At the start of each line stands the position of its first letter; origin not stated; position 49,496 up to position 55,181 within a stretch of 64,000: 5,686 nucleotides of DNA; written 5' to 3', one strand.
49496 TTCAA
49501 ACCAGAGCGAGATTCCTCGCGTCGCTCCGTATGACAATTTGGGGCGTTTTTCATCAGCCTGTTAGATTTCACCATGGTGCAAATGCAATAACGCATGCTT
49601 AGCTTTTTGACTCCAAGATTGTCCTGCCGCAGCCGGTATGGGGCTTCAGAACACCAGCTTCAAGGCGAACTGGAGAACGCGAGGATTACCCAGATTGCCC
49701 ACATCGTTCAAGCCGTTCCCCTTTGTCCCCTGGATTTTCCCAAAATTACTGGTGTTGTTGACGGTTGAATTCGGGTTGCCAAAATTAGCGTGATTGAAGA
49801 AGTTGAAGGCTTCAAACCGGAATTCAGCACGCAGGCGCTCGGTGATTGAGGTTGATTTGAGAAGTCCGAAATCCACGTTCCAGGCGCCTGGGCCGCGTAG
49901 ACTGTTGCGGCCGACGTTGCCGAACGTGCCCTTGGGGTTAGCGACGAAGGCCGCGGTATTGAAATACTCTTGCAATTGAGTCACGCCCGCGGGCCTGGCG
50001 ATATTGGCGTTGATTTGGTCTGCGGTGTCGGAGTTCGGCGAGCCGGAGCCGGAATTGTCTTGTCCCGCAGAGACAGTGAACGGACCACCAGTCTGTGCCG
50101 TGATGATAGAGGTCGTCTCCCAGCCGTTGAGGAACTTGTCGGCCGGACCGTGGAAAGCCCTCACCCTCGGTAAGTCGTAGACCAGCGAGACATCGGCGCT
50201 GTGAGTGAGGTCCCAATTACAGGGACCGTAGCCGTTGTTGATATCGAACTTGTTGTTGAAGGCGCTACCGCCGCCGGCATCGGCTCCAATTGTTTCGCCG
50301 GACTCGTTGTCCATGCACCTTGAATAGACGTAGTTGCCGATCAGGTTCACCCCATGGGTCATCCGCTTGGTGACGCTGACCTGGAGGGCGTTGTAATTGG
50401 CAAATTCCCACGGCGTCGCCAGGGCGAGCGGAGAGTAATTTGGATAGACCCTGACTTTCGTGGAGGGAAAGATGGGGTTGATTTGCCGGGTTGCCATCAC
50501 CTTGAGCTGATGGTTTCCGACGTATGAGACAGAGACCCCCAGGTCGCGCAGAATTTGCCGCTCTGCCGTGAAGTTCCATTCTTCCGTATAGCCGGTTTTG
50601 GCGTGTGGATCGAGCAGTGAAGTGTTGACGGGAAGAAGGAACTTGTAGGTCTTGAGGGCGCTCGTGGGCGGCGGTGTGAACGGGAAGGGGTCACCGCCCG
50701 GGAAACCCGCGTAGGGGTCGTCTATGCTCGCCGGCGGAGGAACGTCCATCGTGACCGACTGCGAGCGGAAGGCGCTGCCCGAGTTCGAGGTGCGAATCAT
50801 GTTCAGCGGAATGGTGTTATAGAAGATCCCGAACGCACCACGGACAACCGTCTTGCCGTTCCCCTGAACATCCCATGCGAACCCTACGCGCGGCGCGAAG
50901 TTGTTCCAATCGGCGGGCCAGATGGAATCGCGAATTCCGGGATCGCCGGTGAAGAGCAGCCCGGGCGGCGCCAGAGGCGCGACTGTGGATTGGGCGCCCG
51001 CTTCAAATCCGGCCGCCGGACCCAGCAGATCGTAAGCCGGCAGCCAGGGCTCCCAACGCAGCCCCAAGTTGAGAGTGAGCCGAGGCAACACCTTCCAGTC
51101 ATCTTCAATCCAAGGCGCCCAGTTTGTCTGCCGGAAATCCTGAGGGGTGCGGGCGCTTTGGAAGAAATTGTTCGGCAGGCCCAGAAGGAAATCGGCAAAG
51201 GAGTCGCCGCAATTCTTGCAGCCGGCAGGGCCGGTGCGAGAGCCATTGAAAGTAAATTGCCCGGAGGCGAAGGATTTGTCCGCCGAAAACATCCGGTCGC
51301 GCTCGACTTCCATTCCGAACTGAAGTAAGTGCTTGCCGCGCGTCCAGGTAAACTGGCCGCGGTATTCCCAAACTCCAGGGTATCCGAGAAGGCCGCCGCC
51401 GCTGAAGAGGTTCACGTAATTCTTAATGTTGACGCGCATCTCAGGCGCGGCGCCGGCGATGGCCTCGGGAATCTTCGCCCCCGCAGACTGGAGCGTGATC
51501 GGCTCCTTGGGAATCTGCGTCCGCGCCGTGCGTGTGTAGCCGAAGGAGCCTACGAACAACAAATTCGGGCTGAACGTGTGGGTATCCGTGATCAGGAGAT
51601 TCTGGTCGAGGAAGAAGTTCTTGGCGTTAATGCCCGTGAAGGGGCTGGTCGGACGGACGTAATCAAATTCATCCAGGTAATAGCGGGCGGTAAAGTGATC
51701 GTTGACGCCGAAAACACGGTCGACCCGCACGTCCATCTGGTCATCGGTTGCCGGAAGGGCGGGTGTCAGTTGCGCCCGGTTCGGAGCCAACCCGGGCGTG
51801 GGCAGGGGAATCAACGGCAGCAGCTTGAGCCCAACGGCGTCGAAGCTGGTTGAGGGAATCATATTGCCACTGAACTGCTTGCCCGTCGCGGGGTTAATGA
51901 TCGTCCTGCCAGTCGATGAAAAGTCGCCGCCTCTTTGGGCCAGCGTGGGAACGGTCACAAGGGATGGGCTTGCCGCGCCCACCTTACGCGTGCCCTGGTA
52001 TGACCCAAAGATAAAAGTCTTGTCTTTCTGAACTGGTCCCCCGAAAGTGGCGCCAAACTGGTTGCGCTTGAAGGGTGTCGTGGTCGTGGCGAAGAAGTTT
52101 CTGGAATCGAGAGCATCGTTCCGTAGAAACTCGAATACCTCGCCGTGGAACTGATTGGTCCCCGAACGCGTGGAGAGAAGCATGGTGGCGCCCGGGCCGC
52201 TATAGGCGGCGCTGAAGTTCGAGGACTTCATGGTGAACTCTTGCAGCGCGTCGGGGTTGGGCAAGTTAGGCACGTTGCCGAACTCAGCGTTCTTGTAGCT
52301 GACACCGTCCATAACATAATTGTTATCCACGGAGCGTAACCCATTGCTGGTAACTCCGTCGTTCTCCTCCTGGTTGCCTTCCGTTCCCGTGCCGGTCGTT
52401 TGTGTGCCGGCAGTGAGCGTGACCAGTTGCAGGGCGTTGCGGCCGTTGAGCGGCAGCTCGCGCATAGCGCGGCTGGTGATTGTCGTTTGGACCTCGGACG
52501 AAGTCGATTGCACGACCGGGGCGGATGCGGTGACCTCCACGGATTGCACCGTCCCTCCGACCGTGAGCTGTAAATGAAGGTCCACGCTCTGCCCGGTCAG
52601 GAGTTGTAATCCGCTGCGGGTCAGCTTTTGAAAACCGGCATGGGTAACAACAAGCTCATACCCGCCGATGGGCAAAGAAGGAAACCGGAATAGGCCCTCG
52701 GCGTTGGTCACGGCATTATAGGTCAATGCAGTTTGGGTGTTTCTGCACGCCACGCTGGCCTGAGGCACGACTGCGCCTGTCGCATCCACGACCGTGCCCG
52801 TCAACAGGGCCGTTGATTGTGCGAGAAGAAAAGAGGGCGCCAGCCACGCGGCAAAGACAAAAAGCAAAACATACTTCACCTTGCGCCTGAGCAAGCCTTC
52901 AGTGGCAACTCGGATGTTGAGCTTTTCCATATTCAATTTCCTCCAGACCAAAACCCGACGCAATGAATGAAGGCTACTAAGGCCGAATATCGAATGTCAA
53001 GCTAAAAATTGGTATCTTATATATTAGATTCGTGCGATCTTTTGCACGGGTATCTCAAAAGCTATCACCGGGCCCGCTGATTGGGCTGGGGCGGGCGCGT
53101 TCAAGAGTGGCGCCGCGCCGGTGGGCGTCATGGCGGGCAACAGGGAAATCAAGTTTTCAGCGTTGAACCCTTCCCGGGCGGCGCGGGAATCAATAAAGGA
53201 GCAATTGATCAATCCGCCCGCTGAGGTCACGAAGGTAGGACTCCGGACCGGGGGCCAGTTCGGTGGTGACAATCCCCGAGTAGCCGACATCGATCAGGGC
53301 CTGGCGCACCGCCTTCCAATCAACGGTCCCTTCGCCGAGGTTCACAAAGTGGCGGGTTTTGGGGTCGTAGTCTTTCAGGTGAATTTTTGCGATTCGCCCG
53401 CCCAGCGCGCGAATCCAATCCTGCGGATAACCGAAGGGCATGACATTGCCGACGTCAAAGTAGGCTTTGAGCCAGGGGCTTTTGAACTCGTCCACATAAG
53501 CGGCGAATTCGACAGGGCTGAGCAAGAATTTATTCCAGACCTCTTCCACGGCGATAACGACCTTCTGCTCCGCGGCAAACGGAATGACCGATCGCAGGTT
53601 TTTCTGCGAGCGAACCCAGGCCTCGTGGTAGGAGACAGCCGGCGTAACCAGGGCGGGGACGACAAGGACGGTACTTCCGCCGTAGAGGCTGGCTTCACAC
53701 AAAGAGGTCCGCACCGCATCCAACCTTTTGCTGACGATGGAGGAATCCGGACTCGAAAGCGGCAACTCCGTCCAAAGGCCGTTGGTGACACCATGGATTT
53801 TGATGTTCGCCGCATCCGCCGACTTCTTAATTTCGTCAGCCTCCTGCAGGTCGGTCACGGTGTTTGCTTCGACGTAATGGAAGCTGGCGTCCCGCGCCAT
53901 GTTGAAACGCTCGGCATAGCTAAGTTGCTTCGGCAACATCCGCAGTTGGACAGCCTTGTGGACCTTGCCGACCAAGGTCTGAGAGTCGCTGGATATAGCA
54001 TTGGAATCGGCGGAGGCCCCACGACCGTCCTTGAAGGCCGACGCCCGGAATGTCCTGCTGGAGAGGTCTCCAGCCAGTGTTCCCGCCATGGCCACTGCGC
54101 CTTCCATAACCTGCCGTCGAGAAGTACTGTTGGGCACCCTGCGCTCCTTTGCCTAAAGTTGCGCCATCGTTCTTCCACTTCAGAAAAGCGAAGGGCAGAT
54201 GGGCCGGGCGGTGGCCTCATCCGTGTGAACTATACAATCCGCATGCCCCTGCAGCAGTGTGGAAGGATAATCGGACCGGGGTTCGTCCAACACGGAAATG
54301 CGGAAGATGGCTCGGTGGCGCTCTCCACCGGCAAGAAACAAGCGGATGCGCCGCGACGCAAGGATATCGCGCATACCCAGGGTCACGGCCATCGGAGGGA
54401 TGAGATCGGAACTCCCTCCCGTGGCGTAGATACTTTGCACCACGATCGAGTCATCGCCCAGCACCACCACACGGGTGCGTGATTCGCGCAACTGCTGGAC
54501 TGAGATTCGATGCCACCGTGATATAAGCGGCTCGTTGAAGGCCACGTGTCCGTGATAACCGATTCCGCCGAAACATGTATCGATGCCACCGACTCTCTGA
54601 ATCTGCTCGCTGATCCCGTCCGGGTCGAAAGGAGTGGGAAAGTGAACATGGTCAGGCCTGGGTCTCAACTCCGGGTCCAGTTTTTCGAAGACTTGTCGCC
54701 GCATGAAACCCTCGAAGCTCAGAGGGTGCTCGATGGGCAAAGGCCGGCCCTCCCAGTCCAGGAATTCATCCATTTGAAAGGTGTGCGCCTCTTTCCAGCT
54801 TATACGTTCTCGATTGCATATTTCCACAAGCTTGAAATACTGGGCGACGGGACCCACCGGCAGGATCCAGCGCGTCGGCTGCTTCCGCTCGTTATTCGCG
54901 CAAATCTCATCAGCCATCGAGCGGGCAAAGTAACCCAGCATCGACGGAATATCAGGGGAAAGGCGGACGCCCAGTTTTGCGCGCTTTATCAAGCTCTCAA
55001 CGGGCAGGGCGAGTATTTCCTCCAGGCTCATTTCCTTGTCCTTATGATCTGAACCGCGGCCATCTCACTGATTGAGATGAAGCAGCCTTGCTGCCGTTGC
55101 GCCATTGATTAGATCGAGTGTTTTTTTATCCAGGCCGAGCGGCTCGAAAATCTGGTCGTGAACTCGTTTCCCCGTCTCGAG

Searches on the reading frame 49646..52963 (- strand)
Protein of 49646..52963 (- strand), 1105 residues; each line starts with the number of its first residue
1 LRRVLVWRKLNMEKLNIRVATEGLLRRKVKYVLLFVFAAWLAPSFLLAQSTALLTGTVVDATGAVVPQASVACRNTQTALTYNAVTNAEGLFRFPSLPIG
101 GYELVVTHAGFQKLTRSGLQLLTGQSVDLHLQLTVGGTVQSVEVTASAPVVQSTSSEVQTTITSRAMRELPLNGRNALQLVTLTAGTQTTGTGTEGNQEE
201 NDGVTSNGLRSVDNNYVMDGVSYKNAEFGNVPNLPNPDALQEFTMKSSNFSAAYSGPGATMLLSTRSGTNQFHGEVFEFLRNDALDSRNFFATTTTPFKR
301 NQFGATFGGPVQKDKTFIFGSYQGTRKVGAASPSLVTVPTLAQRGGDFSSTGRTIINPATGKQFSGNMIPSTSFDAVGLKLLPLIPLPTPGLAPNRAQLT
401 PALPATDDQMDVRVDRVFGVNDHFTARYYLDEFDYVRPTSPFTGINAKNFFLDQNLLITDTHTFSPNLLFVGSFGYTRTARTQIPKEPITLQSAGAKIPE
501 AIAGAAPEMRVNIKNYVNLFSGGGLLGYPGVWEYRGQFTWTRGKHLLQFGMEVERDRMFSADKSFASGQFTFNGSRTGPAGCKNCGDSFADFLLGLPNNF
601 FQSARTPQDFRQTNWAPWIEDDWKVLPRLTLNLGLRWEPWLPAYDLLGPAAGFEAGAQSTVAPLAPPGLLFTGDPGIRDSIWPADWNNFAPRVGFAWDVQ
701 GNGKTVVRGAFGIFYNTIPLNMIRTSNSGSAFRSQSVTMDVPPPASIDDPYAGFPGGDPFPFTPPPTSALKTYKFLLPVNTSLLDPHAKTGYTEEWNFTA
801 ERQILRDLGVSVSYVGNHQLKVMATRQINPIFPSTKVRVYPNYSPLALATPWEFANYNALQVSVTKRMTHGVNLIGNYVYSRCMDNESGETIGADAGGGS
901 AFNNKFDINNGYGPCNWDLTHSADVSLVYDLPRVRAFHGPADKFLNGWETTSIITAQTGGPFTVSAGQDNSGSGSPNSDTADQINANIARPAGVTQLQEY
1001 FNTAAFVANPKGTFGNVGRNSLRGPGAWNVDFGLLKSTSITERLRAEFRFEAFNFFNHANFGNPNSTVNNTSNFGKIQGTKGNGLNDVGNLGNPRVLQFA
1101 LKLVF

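Call 8: search_protein_families(library=pfam, proteins=[window:49646-52963:-], max_evalue=0.00001)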
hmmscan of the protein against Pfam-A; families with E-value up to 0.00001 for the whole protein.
window:49646-52963:- (1105 aa): 3 families
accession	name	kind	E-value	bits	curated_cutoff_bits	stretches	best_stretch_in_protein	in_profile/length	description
PF25183.1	OMP_b-brl_4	-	9.3e-229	762.4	30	1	264-1084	1-834/838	Outer membrane beta barrel domain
PF13620.12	CarboxypepD_reg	-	1.4e-19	70.7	32.3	1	54-134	2-82/82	Carboxypeptidase regulatory-like domain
PF13715.12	CarbopepD_reg_2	-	3.4e-07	30.7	32.2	1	54-131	1-74/88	CarboxypepD_reg-like domain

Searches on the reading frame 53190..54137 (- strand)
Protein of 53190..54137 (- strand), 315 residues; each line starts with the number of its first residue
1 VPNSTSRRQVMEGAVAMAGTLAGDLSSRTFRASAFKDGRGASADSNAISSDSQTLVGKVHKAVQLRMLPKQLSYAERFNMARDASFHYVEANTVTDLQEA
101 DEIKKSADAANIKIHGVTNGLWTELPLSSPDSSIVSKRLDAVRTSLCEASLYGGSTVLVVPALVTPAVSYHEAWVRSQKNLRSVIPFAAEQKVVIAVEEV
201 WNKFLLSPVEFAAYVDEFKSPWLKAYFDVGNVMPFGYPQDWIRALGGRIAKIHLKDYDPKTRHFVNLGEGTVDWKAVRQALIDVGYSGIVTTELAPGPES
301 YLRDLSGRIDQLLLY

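Call 8: search_protein_families(library=pfam, proteins=[window:53190-54137:-], max_evalue=0.00001)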
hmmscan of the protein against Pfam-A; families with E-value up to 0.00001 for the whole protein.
window:53190-54137:- (315 aa): 1 family
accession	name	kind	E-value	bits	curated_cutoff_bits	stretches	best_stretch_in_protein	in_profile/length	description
PF01261.30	AP_endonuc_2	-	5.7e-35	121.6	31.1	1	80-302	3-240/249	Xylose isomerase-like TIM barrel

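Call 42: search_protein_families(library=ncbifam, proteins=[window:53190-54137:-], max_evalue=0.001)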
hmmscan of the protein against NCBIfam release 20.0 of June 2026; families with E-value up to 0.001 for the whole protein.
window:53190-54137:- (315 aa): 8 families
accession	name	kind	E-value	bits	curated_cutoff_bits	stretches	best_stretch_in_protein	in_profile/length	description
NF009689.0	PRK13210.1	subfamily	2.1e-21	76.3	200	1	66-294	11-256/286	L-ribulose-5-phosphate 3-epimerase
NF009688.0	PRK13209.1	subfamily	1.5e-19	70.1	317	1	52-291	6-251/286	L-ribulose-5-phosphate 3-epimerase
TIGR00542.1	hxl6Piso_put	equivalog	1.5e-17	63.8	272.15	1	66-292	10-247/279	L-ribulose-5-phosphate 3-epimerase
NF051856.1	PsicseEpim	equivalog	8.1e-10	39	300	1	97-293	45-244/287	D-psicose 3-epimerase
TIGR03234.1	OH-pyruv-isom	equivalog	1.9e-05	24.1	353.45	1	62-300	4-246/254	hydroxypyruvate isomerase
NF007360.0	PRK09856.1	equivalog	2.9e-05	23.8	305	1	132-295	82-249/276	fructoselysine 3-epimerase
NF041099.2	keto_glucon_epim_IolO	equivalog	7.9e-05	22.1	300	0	79-299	28-251/269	5-keto-L-gluconate epimerase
NF043033.1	OxoTetrIsom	equivalog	0.001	18.9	325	0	62-297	5-240/251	2-oxo-tetronate isomerase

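Call 78: search_solved_structures(query=window:53190-54137:-, max_evalue=0.001)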
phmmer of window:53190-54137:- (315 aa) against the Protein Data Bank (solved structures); distinct sequences matched with E-value up to 0.001: 9.
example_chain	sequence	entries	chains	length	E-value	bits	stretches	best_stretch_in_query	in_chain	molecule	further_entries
3cqh_A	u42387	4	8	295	1e-10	44.6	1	65-293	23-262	L-ribulose-5-phosphate 3-epimerase ulaE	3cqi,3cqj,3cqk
8xix_A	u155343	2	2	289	3e-06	29.9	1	120-293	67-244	D-tagatose 3-epimerase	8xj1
8xiv_A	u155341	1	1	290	3.1e-06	29.9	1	120-293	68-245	D-tagatose 3-epimerase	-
3wqo_A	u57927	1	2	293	1.9e-05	27.3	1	124-293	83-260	Uncharacterized protein MJ1311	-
4xsl_A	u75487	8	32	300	4.7e-05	26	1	101-293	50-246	D-tagatose 3-epimerase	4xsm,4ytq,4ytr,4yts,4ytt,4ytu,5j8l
4pgl_A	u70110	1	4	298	5.3e-05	25.8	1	96-293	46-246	D-tagatose 3-epimerase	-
2ou4_A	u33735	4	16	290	6.2e-05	25.6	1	101-293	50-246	D-tagatose 3-epimerase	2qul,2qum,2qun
4q7i_A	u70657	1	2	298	6.3e-05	25.6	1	101-293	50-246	D-tagatose 3-epimerase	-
4pfh_A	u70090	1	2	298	0.00031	23.3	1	94-293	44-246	D-tagatose 3-epimerase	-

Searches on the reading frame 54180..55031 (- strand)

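Call 8: search_protein_families(library=pfam, proteins=[window:54180-55031:-], max_evalue=0.00001)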
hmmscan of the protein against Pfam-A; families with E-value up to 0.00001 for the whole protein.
window:54180-55031:- (283 aa): 0 families

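Call 43: search_protein_families(library=pfam, proteins=[window:54180-55031:-], max_evalue=10)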
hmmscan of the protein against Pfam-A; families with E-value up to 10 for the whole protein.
window:54180-55031:- (283 aa): 1 family
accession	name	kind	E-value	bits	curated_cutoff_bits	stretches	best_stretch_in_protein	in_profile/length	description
PF01182.26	Glucosamine_iso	-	0.0019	18.5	27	2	67-164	43-143/225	Glucosamine-6-phosphate isomerases/6-phosphogluconolactonase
